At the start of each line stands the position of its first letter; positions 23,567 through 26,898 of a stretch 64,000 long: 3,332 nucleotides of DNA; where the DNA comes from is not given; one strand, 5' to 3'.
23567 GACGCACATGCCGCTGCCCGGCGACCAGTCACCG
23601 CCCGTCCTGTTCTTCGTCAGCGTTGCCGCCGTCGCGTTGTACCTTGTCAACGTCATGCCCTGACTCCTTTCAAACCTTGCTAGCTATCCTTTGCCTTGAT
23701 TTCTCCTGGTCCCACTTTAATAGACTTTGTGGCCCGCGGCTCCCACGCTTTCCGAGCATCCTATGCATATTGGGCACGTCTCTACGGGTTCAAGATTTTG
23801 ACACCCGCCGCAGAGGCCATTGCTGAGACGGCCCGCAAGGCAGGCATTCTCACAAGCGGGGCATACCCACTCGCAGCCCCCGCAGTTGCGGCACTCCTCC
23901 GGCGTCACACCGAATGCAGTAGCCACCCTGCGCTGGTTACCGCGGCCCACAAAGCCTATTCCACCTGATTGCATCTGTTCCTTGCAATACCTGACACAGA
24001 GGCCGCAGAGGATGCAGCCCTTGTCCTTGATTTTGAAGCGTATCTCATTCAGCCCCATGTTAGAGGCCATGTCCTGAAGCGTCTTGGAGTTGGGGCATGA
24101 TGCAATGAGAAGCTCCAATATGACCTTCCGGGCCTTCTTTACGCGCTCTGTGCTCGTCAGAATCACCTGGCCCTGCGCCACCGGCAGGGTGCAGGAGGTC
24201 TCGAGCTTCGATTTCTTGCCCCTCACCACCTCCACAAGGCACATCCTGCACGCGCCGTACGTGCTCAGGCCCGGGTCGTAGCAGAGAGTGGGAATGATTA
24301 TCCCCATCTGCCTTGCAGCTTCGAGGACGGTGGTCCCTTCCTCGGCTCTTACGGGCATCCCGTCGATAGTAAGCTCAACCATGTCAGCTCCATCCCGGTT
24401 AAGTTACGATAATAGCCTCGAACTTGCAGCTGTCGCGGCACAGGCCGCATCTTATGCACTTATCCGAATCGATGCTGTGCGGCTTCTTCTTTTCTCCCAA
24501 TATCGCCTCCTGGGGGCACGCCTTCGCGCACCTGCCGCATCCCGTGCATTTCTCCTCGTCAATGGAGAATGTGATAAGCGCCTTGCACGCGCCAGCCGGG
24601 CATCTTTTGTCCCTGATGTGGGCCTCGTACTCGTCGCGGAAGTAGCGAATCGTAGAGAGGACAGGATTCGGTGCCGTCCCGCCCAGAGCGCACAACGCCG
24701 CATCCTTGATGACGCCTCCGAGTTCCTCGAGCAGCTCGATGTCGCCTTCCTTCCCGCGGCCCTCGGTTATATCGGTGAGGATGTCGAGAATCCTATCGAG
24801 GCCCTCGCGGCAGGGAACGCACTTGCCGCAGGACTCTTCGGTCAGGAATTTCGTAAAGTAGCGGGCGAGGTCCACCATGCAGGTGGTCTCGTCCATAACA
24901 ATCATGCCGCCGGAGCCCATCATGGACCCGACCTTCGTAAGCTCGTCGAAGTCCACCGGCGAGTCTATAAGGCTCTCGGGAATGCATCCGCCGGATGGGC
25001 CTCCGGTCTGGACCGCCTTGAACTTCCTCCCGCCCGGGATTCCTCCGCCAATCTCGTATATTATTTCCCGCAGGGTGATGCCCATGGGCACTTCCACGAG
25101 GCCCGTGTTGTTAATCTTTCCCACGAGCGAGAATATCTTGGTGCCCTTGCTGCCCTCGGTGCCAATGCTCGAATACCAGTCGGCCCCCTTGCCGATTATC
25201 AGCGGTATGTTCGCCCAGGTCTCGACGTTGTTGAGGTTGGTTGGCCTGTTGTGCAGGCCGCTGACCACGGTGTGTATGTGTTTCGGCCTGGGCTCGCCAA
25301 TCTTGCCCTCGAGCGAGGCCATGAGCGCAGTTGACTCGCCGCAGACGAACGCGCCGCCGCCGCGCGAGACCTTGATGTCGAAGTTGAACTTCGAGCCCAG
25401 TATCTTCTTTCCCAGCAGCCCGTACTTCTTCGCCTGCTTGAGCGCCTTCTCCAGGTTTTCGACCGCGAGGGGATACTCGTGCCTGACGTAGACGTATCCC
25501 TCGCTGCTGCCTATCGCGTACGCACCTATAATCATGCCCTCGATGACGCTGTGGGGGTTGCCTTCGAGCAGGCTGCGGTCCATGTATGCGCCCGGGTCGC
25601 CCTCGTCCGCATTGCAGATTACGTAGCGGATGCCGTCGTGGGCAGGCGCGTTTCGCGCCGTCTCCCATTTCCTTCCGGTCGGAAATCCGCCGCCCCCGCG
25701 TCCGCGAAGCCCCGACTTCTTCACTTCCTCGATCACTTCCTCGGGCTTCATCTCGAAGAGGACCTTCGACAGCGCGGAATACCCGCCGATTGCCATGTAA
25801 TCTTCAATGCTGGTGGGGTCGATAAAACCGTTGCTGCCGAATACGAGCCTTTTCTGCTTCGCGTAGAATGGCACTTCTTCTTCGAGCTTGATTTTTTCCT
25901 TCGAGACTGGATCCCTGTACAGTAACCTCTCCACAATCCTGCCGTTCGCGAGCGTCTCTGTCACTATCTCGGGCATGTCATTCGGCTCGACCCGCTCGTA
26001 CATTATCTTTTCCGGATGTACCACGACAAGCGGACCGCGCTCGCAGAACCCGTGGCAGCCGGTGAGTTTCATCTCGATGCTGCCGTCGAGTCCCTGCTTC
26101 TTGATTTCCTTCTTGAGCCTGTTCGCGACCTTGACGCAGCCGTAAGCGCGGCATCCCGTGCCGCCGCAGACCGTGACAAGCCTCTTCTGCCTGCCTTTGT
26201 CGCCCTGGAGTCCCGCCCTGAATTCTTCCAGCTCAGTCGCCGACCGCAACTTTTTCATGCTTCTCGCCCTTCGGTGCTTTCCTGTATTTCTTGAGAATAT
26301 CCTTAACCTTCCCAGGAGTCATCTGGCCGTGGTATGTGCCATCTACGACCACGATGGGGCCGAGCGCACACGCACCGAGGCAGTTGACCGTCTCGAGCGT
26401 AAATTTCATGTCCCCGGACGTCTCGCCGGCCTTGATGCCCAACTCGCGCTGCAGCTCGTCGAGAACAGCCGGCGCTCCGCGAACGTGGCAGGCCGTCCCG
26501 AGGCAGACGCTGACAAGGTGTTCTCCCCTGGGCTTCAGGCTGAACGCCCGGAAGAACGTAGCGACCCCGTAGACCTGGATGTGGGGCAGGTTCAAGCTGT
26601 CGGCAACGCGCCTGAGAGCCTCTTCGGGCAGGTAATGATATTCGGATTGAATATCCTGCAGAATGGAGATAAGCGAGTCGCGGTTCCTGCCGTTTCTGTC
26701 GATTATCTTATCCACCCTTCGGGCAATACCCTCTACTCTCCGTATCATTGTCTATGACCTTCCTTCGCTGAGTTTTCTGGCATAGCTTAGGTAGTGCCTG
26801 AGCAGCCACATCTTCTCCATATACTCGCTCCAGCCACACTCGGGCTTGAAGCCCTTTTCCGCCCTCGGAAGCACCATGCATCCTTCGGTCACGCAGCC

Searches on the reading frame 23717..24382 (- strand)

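Call 7: search_protein_families(library=pfam, proteins=[window:23717-24382:-])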
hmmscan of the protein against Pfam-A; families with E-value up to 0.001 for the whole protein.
window:23717-24382:- (221 aa): 4 families
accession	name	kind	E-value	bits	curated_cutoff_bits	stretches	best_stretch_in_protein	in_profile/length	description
PF13510.11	Fer2_4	-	1.3e-17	64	22.8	1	1-78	3-81/82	2Fe-2S iron-sulfur cluster binding domain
PF12838.12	Fer4_7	-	5.8e-06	27.1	27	1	123-176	2-50/52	4Fe-4S dicluster domain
PF14697.11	Fer4_21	-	0.00021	21.8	35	1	117-176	2-53/59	4Fe-4S dicluster domain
PF13237.11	Fer4_10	-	0.00071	19.9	25.5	1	117-175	3-53/53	4Fe-4S dicluster domain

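Call 22: search_protein_families(library=ncbifam, proteins=[window:23717-24382:-], max_evalue=0.00001)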
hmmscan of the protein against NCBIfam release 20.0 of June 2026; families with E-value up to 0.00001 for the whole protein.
window:23717-24382:- (221 aa): 8 families
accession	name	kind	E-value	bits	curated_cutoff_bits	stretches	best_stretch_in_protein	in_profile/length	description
NF040763.1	FeFe_hydrog_A6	exception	9.1e-35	120.1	765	1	2-176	1-202/571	NADH-dependent [FeFe] hydrogenase, group A6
NF005745.0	PRK07569.1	equivalog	1.4e-30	106.4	333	1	3-118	5-127/238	bidirectional hydrogenase complex protein HoxU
TIGR01973.1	NuoG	equivalog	2.6e-30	105.8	470.05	1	4-156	1-176/606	NADH-quinone oxidoreductase subunit NuoG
NF005895.0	PRK07860.1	equivalog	1.7e-20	72.7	802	1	1-97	17-113/811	NADH-quinone oxidoreductase subunit G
NF006305.0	PRK08493.1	equivalog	3.8e-20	71.6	591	1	1-147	1-167/819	NADH-quinone oxidoreductase subunit G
NF009454.0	PRK12814.1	equivalog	2.2e-19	69.3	916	1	2-95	4-95/657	putative NADPH-dependent glutamate synthase small subunit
NF040762.1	Hydr_FeFe_Clost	exception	1.1e-18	67.2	900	1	3-89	2-86/572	ferredoxin hydrogenase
NF003454.1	PRK05035.1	equivalog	4.8e-06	25.3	345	1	113-176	359-420/556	electron transport complex subunit RsxC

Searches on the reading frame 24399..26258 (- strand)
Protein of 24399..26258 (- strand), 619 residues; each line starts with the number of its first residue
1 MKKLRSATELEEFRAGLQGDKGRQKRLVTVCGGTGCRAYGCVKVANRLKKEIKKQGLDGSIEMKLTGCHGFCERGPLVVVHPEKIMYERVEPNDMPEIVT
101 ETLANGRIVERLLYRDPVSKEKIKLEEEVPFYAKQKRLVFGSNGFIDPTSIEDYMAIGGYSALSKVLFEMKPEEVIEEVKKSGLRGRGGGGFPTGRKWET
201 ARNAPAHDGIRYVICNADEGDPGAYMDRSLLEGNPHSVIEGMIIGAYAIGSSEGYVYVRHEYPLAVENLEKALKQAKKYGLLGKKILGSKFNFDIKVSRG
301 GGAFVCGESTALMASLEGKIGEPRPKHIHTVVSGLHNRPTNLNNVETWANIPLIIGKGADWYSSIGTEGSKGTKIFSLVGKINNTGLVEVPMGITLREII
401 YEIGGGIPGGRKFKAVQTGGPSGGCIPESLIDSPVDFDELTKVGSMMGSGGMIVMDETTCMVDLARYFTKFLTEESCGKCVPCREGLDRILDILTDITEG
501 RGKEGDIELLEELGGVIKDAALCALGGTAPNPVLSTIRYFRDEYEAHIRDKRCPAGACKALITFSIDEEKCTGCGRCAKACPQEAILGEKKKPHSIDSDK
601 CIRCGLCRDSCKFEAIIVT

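Call 7: search_protein_families(library=pfam, proteins=[window:24399-26258:-])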
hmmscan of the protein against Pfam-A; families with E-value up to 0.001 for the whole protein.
window:24399-26258:- (619 aa): 16 families
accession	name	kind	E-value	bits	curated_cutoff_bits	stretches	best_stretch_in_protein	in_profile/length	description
PF01512.22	Complex1_51K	-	4.5e-45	153.7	31.2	1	179-352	1-149/150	Nuo51 FMN-binding domain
PF10589.14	NADH_4Fe-4S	-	3.1e-33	113.9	23.5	1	463-547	1-85/85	NADH-ubiquinone oxidoreductase-F iron-sulfur binding region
PF00037.32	Fer4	-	2.4e-14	52.9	21.1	2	565-586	2-23/24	4Fe-4S binding domain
PF14697.11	Fer4_21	-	2.5e-10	40.7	35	1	565-615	2-56/59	4Fe-4S dicluster domain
PF13237.11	Fer4_10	-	3.7e-09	36.8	25.5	1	565-611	3-52/53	4Fe-4S dicluster domain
PF12797.12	Fer4_2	-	3.9e-09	36.3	24.5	2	565-582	4-21/22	4Fe-4S binding domain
PF01257.25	2Fe-2S_thioredx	-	3.4e-08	33.9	24.8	1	24-101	64-143/145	Thioredoxin-like [2Fe-2S] ferredoxin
PF12837.12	Fer4_6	-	3.6e-08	33.4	25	1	564-586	2-24/24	4Fe-4S binding domain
PF10531.15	SLBB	-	2.4e-07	30.9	27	1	376-424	2-53/55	SLBB domain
PF12838.12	Fer4_7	-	2.8e-07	31.3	27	1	570-615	1-52/52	4Fe-4S dicluster domain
PF13187.11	Fer4_9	-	5.3e-07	30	27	1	570-614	1-50/52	4Fe-4S dicluster domain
PF25160.1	LdpA_Fe-S-bd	-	2e-05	24.7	27.6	1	552-586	12-43/49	LdpA Fe-S cluster-binding domain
PF22461.2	SLBB_2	-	0.00015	22.2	27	1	375-420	2-48/79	SLBB domain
PF13459.11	Fer4_15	-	0.0003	21.9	22.4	0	565-583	2-20/66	4Fe-4S single cluster domain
PF06999.17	Suc_Fer-like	-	0.0004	20.9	34.9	1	23-115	94-190/191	Sucrase/ferredoxin-like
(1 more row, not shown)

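Call 22: search_protein_families(library=ncbifam, proteins=[window:24399-26258:-], max_evalue=0.00001)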
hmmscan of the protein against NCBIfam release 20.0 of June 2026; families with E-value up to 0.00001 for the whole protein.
window:24399-26258:- (619 aa): 30 families (the best 25 are shown)
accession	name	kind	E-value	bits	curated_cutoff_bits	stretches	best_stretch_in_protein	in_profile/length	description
TIGR01959.1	nuoF_fam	equivalog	5.9e-145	482.8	558.65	1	148-548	11-410/410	NADH-quinone oxidoreductase subunit NuoF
NF008436.0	PRK11278.1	equivalog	5.6e-117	391.4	749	1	147-552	23-430/448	NADH-quinone oxidoreductase subunit NuoF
NF010120.0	PRK13596.1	equivalog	1.8e-111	372.8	389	1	150-552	19-421/433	NADH-quinone oxidoreductase subunit NuoF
NF041612.1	fdxn_Clost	equivalog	1.7e-14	54.2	150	1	36-113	24-101/102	2Fe-2S ferredoxin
NF058577.1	FdxA_fam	equivalog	6.1e-12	45.5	65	1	568-615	6-52/52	4Fe-4S ferredoxin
TIGR01944.1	rnfB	subfamily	1e-11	44.7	68.7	1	562-617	106-161/190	RnfABCDGE type electron transport complex subunit B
TIGR01945.1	rnfC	subfamily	2.3e-11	42.9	245.95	1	166-277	115-222/435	RnfABCDGE type electron transport complex subunit C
NF040864.1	HgcB_ferredoxin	equivalog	4.9e-11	42.3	99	1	560-618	5-63/93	mercury methylation ferredoxin HgcB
NF003454.1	PRK05035.1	equivalog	5.6e-11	41.6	345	1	169-277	120-223/556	electron transport complex subunit RsxC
NF003475.0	PRK05113.1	equivalog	2.3e-10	40.7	203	1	565-616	109-160/190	electron transport complex subunit RsxB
NF041613.1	fdxn_Azotob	equivalog_domain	6.3e-10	39.3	195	1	35-109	23-97/107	2Fe-2S ferredoxin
TIGR04481.1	PR_assoc_PrdC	equivalog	7.6e-09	34.9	490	1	171-277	71-172/425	proline reductase-associated electron transfer protein PrdC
TIGR04105.1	FeFe_hydrog_B1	subfamily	1.2e-08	34.1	450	1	553-616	125-205/462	monomeric [FeFe] hydrogenase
NF005415.0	PRK06991.1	equivalog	1.9e-08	34.3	281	1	560-616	76-132/284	electron transport complex subunit RsxB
TIGR02179.1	PorD_KorD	subfamily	2.5e-08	33.9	60.05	1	566-617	22-73/78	2-oxoacid:acceptor oxidoreductase, delta subunit, pyruvate/2-ketoisovalerate family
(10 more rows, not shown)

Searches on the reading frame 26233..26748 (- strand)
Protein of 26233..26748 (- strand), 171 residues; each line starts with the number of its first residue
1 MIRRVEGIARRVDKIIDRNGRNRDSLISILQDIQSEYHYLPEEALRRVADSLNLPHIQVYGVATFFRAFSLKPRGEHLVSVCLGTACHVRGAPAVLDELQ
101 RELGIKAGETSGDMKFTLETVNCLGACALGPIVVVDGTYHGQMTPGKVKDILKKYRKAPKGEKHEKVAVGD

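Call 7: search_protein_families(library=pfam, proteins=[window:26233-26748:-])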
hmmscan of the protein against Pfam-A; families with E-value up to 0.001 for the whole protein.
window:26233-26748:- (171 aa): 1 family
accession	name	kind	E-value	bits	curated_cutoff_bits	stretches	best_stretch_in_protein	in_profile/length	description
PF01257.25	2Fe-2S_thioredx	-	1.9e-52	177.4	24.8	1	12-156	1-145/145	Thioredoxin-like [2Fe-2S] ferredoxin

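Call 22: search_protein_families(library=ncbifam, proteins=[window:26233-26748:-], max_evalue=0.00001)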
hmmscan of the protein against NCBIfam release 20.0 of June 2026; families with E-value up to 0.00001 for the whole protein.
window:26233-26748:- (171 aa): 9 families
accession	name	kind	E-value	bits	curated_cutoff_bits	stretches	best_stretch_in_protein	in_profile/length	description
NF005747.0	PRK07571.1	equivalog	6.3e-49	165.9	224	1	10-156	23-169/173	bidirectional hydrogenase complex protein HoxE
NF005722.0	PRK07539.1-2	equivalog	5.7e-42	143.5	141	1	11-156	12-157/157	NADH-quinone oxidoreductase subunit NuoE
NF004638.0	PRK05988.1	equivalog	3.1e-37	127.8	198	1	9-156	11-158/159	formate dehydrogenase subunit gamma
TIGR01958.1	nuoE_fam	subfamily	6.2e-37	127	142.4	1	20-156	12-148/148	NADH-quinone oxidoreductase subunit NuoE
NF005721.0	PRK07539.1-1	equivalog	3.7e-36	124.9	308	1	9-157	31-179/292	NADH-quinone oxidoreductase subunit NuoE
NF005725.0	PRK07539.1-5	equivalog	4.5e-36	124.1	220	1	12-157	25-173/174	NADH-quinone oxidoreductase subunit NuoE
NF005723.0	PRK07539.1-3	equivalog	1e-27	96.9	226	1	21-155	21-156/158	NADH-quinone oxidoreductase subunit NuoE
NF005724.0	PRK07539.1-4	equivalog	3.8e-27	95.6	280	1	19-156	35-173/240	NADH-quinone oxidoreductase subunit NuoE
NF009040.0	PRK12373.1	equivalog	9.3e-23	81.6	514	1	19-156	32-170/400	NADH-quinone oxidoreductase subunit E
